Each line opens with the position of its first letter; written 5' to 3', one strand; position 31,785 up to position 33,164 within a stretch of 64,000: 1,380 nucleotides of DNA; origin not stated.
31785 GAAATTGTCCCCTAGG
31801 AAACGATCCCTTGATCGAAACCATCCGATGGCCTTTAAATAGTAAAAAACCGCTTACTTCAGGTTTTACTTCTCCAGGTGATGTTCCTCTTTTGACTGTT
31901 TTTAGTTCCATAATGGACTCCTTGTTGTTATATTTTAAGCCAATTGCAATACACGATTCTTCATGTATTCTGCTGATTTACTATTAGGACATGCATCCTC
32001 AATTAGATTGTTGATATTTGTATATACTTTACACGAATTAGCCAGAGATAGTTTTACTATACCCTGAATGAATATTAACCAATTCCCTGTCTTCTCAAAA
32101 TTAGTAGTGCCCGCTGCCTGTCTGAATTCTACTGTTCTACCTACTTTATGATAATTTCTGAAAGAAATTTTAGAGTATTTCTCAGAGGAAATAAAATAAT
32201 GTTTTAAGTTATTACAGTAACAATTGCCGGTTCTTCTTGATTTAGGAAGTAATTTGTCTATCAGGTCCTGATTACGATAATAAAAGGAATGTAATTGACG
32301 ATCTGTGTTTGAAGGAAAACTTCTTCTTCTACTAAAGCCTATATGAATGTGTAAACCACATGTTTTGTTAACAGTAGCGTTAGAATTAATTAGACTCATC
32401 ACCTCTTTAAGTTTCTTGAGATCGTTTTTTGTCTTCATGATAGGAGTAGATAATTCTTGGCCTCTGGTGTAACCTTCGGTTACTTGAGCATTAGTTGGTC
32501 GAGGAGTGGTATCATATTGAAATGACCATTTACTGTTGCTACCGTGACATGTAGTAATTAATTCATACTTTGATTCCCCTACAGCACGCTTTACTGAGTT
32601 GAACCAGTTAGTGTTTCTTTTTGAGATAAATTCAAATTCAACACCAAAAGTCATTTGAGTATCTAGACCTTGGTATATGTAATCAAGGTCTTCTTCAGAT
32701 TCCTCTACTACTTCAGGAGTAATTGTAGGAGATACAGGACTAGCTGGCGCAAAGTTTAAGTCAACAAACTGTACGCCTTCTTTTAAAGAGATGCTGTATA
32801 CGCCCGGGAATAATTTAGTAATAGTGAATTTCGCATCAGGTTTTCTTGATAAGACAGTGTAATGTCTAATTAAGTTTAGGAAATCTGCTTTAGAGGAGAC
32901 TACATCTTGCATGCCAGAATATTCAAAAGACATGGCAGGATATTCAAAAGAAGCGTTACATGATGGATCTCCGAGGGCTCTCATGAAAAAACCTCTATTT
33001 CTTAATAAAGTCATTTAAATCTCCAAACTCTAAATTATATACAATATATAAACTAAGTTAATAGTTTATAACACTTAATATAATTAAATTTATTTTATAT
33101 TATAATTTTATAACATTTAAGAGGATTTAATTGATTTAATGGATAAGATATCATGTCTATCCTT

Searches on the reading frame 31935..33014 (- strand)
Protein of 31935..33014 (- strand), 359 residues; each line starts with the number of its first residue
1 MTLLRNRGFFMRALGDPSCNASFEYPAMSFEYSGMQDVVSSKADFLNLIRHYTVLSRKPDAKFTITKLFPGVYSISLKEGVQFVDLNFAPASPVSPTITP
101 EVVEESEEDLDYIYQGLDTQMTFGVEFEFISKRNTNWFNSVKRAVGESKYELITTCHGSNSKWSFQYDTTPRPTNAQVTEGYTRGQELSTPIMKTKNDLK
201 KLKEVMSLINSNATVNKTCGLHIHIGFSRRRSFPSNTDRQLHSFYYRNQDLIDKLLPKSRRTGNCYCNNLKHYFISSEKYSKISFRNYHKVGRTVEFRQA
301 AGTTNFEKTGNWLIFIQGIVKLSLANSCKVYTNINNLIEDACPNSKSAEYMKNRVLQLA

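Call 19: search_protein_families(library=phrogs, proteins=[window:31935-33014:-], max_evalue=0.00001)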
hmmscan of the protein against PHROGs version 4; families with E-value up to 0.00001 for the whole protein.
window:31935-33014:- (359 aa): 1 family
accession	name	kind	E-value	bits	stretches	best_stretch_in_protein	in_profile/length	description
phrog_2443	-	other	8.3e-27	95.1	1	121-323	154-362/801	amidoligase enzyme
